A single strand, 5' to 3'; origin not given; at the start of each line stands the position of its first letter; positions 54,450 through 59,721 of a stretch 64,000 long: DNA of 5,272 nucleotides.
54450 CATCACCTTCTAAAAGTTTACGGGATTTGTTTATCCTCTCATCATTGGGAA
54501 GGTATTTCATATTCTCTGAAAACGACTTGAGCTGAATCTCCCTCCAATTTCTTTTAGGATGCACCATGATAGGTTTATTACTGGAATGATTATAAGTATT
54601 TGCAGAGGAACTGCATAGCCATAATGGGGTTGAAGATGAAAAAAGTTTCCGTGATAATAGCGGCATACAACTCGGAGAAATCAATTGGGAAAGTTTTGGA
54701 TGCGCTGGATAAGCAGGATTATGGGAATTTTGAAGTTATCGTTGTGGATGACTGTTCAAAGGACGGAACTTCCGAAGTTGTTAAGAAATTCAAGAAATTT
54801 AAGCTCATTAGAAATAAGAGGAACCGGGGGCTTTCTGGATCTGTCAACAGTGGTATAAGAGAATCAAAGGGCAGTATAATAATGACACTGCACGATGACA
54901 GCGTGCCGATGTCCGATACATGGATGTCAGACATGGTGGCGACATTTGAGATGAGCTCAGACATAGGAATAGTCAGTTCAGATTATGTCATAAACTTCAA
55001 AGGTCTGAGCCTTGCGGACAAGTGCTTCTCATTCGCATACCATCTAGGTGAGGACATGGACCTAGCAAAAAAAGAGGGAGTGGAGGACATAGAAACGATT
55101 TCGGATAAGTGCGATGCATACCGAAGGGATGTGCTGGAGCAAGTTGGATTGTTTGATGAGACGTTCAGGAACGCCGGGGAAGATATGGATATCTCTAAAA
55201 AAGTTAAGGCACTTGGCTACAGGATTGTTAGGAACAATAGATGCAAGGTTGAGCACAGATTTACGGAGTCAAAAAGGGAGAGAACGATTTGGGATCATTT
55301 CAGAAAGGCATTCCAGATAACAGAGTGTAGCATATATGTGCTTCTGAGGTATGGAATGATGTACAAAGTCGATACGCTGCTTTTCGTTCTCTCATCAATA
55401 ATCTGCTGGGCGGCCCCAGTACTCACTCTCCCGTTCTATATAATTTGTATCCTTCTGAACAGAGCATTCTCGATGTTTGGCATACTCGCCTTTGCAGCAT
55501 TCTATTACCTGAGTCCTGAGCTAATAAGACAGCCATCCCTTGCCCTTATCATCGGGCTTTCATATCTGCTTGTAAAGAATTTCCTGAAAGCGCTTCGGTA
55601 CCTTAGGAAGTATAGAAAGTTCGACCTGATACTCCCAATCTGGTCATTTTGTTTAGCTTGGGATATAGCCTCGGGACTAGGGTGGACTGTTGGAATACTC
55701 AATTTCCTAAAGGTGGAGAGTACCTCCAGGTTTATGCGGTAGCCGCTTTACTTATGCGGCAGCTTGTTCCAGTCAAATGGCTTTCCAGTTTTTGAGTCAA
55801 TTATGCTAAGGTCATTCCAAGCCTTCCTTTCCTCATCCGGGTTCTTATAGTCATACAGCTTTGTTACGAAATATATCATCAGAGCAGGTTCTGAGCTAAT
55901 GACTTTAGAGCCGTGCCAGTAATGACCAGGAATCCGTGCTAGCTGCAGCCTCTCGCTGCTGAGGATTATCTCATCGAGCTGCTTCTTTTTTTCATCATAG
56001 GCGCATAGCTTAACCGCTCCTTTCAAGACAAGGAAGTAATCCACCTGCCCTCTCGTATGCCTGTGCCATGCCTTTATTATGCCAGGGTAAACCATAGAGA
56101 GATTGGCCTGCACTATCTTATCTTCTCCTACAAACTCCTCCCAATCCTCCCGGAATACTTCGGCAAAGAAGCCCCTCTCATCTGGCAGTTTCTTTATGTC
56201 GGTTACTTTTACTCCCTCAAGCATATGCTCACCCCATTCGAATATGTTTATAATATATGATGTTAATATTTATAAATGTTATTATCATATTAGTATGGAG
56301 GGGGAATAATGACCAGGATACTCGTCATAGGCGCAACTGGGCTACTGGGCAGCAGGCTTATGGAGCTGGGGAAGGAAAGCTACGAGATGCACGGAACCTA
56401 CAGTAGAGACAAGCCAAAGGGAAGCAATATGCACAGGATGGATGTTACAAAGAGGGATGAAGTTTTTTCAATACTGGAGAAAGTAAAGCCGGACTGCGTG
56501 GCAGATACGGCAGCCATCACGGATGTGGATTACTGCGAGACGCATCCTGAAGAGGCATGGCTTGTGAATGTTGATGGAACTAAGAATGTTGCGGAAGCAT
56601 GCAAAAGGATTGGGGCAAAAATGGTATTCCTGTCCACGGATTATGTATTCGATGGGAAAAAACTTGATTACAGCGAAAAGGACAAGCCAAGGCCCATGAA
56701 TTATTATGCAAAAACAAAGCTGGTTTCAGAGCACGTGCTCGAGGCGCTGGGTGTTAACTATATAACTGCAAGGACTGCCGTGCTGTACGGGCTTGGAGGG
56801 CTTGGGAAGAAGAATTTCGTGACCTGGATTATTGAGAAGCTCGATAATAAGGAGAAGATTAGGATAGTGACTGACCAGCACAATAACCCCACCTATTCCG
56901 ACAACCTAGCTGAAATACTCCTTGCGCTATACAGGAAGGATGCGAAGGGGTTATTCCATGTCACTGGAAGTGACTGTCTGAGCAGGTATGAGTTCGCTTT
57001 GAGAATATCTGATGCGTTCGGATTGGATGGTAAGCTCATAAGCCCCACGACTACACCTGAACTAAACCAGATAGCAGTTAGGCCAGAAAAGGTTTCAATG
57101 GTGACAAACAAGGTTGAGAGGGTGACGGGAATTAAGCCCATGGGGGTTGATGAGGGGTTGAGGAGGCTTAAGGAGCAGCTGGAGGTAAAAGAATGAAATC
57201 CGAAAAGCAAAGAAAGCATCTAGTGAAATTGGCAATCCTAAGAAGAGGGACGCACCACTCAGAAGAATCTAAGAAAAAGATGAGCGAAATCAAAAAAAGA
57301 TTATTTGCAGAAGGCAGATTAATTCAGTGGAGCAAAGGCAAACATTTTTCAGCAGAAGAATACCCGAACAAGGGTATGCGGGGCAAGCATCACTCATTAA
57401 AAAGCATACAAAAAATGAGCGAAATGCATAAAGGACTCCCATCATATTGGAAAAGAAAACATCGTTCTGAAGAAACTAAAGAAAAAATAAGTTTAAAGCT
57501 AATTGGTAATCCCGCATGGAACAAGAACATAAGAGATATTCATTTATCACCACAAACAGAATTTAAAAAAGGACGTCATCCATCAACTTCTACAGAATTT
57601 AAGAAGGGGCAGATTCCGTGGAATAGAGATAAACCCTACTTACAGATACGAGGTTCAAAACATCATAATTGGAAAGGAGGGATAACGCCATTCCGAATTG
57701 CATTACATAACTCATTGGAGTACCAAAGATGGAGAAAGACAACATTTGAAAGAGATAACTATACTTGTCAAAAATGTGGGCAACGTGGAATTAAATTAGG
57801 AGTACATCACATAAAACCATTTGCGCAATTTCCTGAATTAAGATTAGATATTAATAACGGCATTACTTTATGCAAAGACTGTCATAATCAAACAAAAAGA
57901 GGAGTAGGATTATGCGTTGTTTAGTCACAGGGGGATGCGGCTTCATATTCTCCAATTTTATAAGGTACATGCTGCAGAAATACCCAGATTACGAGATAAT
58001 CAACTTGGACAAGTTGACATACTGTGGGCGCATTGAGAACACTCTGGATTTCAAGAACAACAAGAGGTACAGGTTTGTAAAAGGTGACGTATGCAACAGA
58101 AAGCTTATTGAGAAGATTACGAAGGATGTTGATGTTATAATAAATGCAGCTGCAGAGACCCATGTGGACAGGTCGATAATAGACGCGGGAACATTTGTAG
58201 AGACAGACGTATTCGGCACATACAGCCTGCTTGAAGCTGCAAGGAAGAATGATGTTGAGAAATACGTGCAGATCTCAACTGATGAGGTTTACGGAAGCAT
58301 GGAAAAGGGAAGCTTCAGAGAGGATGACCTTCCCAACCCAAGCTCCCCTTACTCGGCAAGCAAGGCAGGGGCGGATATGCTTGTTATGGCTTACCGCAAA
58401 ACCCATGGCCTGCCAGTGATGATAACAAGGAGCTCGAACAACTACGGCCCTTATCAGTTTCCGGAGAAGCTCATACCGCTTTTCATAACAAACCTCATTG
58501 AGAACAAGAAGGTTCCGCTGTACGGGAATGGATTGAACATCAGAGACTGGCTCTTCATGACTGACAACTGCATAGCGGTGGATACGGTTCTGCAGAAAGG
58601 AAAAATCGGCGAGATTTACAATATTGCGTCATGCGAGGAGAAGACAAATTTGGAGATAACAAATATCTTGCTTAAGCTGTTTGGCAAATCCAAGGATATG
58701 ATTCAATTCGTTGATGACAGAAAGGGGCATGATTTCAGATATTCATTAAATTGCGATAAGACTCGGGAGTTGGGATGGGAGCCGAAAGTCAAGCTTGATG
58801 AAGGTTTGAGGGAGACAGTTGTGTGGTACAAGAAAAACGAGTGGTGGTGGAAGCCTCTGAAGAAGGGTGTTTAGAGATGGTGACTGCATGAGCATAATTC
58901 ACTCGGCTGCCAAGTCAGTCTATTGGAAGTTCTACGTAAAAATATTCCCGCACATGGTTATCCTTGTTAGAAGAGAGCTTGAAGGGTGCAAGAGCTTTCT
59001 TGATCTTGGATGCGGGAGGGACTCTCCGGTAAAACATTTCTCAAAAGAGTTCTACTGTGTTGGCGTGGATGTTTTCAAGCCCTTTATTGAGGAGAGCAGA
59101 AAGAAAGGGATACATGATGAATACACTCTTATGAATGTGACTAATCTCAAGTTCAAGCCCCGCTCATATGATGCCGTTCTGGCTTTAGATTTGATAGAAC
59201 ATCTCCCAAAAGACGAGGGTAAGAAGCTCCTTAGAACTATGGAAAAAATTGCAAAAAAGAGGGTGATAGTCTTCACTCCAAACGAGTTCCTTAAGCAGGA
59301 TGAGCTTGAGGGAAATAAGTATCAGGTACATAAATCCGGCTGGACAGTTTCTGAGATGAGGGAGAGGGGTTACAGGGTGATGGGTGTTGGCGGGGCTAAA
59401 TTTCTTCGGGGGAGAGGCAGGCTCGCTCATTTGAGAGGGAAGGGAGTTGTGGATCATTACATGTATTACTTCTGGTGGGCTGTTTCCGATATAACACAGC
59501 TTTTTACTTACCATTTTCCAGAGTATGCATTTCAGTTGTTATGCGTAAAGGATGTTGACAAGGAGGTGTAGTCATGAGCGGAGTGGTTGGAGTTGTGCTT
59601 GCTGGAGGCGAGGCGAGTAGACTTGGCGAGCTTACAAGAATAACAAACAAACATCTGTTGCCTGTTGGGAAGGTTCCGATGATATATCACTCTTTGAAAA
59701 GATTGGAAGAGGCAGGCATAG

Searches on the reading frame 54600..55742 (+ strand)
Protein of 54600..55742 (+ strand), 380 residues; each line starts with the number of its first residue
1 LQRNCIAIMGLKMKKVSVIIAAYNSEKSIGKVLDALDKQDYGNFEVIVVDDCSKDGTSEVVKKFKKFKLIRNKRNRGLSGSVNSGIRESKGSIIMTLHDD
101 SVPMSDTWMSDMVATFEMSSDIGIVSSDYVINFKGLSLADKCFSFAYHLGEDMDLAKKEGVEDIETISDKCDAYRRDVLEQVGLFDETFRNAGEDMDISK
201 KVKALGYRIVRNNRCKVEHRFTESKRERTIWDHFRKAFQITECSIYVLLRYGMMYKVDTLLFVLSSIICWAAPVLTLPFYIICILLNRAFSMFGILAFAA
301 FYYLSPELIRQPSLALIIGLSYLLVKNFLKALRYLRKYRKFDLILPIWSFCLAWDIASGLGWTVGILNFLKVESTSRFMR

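Call 31: search_protein_families(library=pfam, proteins=[window:54600-55742:+], max_evalue=0.0001)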
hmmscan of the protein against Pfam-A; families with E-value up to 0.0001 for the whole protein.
window:54600-55742:+ (380 aa): 5 families
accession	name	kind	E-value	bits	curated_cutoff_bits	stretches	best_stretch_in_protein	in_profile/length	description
PF00535.33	Glycos_transf_2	-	1.1e-30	107.3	23.3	1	17-182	1-167/168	Glycosyl transferase family 2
PF13641.12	Glyco_tranf_2_3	-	6.6e-18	66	27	1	16-224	3-216/230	Glycosyltransferase like family 2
PF13506.12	Glyco_transf_21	-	4.5e-08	33.2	21.7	1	85-233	25-168/174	Glycosyl transferase family 21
PF10111.15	Glyco_tranf_2_2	-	1.7e-07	31.4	27.3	1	17-203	1-200/276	Glycosyltransferase like family 2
PF13632.12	Glyco_trans_2_3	-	3.4e-05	24.2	27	0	166-283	71-189/198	Glycosyl transferase family group 2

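Call 45: search_protein_families(library=ncbifam, proteins=[window:54600-55742:+], max_evalue=0.00001)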
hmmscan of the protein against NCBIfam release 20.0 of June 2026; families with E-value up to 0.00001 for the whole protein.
window:54600-55742:+ (380 aa): 23 families
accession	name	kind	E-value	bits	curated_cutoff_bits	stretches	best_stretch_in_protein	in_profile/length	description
TIGR03937.1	PgaC_IcaA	equivalog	5.5e-23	81.6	422.3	1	12-217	43-248/407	poly-beta-1,6-N-acetyl-D-glucosamine synthase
NF041875.1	EPS_EpsD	equivalog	5.8e-20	71.9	370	1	16-107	1-96/325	exopolysaccharide biosynthesis glycosyltransferase EpsD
TIGR03965.1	mycofact_glyco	equivalog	2.6e-19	69.5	280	1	13-118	73-181/467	mycofactocin biosynthesis glycosyltransferase MftF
TIGR04283.1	glyco_like_mftF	equivalog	9.3e-19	67.9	182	1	16-218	1-185/221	TIGR04283 family arsenosugar biosynthesis glycosyltransferase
NF038302.1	EPS_HpsE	equivalog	1.9e-16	60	300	1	16-129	3-124/307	hormogonium polysaccharide biosynthesis glycosyltransferase HpsE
NF038299.1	EPS_HpsN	equivalog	1e-15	57.5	425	1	15-216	2-217/317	hormogonium polysaccharide biosynthesis glycosyltransferase HpsN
NF041394.1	GtaseAglG_Halo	equivalog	3e-15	56.3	440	1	15-232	2-219/304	glucosyl-dolichyl phosphate glucuronosyltransferase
NF053739.1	GlytfEpsEBac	equivalog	1.6e-14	53.6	450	1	15-158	2-146/265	glycosyltransferase EpsE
NF047683.1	TeichurnBiosyTuaG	equivalog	1.1e-13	51.4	400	1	13-102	5-98/252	teichuronic acid biosynthesis protein TuaG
NF007482.0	PRK10073.1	equivalog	1.1e-13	51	423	1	12-101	4-97/334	glycosyltransferase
NF050050.1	ProtGlycPglI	equivalog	1.3e-12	47.7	500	1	13-105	1-98/306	GalNAc(5)-diNAcBac-PP-undecaprenol beta-1,3-glucosyltransferase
TIGR03111.1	glyc2_xrt_Gpos1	hypoth_equivalog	4.3e-11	42.3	363.95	1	12-205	47-251/439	TIGR03111 family XrtG-associated glycosyltransferase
TIGR03469.1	HpnB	hypoth_equivalog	6.2e-11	41.9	379.25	1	14-64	44-95/386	hopene-associated glycosyltransferase HpnB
NF045692.1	OglycostaseCruG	equivalog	1.1e-10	41.1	600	1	12-245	39-280/386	2'-O-glycosyltransferase CruG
NF047588.1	GlcsyltransPgfSStrep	equivalog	2.7e-10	40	500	1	15-170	2-162/308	glycosyltransferase PgfS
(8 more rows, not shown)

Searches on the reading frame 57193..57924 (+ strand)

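Call 31: search_protein_families(library=pfam, proteins=[window:57193-57924:+], max_evalue=0.0001)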
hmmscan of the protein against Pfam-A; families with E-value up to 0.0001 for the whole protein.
window:57193-57924:+ (243 aa): 2 families
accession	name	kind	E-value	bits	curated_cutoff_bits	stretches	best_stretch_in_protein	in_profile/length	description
PF01844.29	HNH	-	9.2e-11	42.2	21.4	1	192-234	1-44/47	HNH endonuclease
PF07460.16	NUMOD3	-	2.7e-08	34.1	20.4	1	64-100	1-37/37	NUMOD3 motif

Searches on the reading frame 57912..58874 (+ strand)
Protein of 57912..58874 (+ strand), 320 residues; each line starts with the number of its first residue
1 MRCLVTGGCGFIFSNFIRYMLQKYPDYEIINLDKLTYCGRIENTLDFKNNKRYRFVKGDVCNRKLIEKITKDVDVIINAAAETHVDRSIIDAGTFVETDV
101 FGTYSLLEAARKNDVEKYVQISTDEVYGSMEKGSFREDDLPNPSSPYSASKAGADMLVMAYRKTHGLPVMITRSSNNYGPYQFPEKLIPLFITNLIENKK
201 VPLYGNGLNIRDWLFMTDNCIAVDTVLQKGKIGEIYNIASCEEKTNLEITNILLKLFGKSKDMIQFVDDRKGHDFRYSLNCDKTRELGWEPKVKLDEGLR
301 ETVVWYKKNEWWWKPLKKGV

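Call 31: search_protein_families(library=pfam, proteins=[window:57912-58874:+], max_evalue=0.0001)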
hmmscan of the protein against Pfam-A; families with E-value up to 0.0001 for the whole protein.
window:57912-58874:+ (320 aa): 7 families
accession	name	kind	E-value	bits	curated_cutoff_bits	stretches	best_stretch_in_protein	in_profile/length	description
PF16363.11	GDP_Man_Dehyd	-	7.2e-73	246.3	27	1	4-302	1-332/332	GDP-mannose 4,6 dehydratase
PF01370.27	Epimerase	-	6.2e-58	196.5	20.9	1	4-239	2-240/240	NAD dependent epimerase/dehydratase family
PF01073.25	3Beta_HSD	-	2.5e-19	69.8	22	1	4-216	1-218/280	3-beta hydroxysteroid dehydrogenase/isomerase family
PF02719.21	Polysacc_synt_2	-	2.8e-19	69.8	20.2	1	4-272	2-266/293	Polysaccharide biosynthesis protein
PF07993.18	NAD_binding_4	-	4.5e-14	52.6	20.1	1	5-176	1-206/258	Male sterility protein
PF04321.23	RmlD_sub_bind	-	3.2e-12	46.6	27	1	2-178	2-152/287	RmlD substrate binding domain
PF13460.12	NAD_binding_10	-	9.1e-08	32.6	27.2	1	43-159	30-132/184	NAD(P)H-binding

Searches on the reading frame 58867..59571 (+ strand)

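Call 91: search_protein_families(library=pfam, proteins=[window:58867-59571:+], max_evalue=0.001)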
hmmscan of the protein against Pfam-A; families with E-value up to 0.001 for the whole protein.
window:58867-59571:+ (234 aa): 4 families
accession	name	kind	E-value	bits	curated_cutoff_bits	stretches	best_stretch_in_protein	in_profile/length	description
PF08241.18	Methyltransf_11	-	1.8e-11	45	21.2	1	45-133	1-91/95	Methyltransferase domain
PF13649.12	Methyltransf_25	-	2e-09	38.5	27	1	45-130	2-94/97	Methyltransferase domain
PF13489.12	Methyltransf_23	-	2.3e-07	31.1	27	1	42-157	24-139/164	Methyltransferase domain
PF08242.18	Methyltransf_12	-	1.9e-05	25.7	30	1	45-130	1-93/98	Methyltransferase domain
